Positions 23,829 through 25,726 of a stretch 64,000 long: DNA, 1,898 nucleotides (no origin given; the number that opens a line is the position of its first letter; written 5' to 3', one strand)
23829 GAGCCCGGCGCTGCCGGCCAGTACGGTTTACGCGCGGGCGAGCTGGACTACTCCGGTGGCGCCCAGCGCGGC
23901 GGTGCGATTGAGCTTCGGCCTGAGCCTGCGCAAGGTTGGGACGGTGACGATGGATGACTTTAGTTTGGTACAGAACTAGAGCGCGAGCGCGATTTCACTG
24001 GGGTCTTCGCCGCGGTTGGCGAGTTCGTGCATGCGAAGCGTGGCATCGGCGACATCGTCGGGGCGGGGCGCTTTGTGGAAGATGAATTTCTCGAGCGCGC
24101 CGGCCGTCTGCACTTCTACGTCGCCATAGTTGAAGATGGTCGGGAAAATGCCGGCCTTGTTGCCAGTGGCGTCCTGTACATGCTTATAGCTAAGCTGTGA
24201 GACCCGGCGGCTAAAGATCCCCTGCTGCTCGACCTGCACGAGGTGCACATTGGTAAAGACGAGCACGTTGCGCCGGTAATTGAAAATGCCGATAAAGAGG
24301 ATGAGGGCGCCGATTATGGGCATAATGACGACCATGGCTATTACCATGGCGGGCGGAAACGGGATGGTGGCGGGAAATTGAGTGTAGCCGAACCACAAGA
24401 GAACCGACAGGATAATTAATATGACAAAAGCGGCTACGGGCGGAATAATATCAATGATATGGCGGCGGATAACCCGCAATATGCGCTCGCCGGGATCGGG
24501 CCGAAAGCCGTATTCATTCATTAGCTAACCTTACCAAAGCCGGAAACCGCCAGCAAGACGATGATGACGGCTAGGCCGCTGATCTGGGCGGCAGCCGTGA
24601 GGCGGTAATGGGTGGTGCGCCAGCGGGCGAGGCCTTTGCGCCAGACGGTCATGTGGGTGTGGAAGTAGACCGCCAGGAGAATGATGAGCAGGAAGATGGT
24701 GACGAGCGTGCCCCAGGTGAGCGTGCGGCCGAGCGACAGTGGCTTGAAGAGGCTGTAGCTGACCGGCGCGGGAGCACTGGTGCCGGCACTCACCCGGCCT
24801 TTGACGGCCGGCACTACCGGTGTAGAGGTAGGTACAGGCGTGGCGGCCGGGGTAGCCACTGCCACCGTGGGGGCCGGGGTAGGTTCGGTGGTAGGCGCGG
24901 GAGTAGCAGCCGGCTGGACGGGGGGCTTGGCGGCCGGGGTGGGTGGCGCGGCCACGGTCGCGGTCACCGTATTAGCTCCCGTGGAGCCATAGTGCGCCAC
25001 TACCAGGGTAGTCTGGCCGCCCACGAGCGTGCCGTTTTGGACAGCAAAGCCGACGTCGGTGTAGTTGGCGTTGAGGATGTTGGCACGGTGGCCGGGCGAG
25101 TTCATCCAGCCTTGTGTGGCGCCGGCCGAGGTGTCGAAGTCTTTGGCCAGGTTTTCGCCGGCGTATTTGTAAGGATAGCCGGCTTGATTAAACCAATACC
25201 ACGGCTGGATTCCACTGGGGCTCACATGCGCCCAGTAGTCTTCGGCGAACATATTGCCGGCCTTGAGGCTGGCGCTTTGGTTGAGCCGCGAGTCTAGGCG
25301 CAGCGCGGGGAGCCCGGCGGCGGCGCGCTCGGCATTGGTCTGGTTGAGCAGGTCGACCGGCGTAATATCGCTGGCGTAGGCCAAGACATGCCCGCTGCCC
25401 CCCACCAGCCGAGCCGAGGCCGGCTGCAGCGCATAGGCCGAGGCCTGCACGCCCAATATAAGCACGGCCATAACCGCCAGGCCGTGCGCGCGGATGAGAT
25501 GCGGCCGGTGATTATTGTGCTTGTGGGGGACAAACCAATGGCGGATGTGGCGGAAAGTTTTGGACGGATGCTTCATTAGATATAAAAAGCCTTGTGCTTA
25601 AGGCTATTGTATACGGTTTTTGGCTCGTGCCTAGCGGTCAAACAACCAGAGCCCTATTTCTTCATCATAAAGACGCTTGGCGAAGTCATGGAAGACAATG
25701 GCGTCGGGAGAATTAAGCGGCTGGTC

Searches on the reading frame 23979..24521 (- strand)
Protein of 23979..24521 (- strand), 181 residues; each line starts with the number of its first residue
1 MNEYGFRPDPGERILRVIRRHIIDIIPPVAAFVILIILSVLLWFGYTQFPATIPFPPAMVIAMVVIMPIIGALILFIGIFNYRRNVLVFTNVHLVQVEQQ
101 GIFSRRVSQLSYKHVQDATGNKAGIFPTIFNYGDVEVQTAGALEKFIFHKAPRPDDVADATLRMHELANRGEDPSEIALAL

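Call 97: search_protein_families(library=pfam, proteins=[window:23979-24521:-], max_evalue=0.0001)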
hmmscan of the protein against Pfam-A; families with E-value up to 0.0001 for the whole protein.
window:23979-24521:- (181 aa): 1 family
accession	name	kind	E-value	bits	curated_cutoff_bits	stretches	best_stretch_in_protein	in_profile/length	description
PF03703.20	bPH_2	-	4.5e-08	33.7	22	1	87-159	6-76/78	Bacterial PH domain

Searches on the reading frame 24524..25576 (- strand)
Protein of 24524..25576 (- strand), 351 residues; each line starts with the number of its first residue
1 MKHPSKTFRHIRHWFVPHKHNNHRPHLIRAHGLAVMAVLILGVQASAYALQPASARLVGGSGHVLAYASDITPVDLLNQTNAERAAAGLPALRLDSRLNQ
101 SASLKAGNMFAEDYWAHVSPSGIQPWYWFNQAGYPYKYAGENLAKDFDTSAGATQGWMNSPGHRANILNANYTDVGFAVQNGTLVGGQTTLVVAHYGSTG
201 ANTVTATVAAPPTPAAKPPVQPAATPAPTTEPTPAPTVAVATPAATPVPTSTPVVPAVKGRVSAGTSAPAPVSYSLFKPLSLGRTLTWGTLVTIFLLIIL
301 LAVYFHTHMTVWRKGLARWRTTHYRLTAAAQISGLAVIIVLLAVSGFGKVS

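Call 60: search_protein_families(library=pfam, proteins=[window:24524-25576:-], max_evalue=0.0001)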
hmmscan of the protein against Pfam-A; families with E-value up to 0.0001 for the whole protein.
window:24524-25576:- (351 aa): 1 family
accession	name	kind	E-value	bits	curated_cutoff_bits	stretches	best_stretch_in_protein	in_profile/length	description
PF00188.32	CAP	-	3.1e-18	67.1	21.1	1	77-183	1-106/117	Cysteine-rich secretory protein family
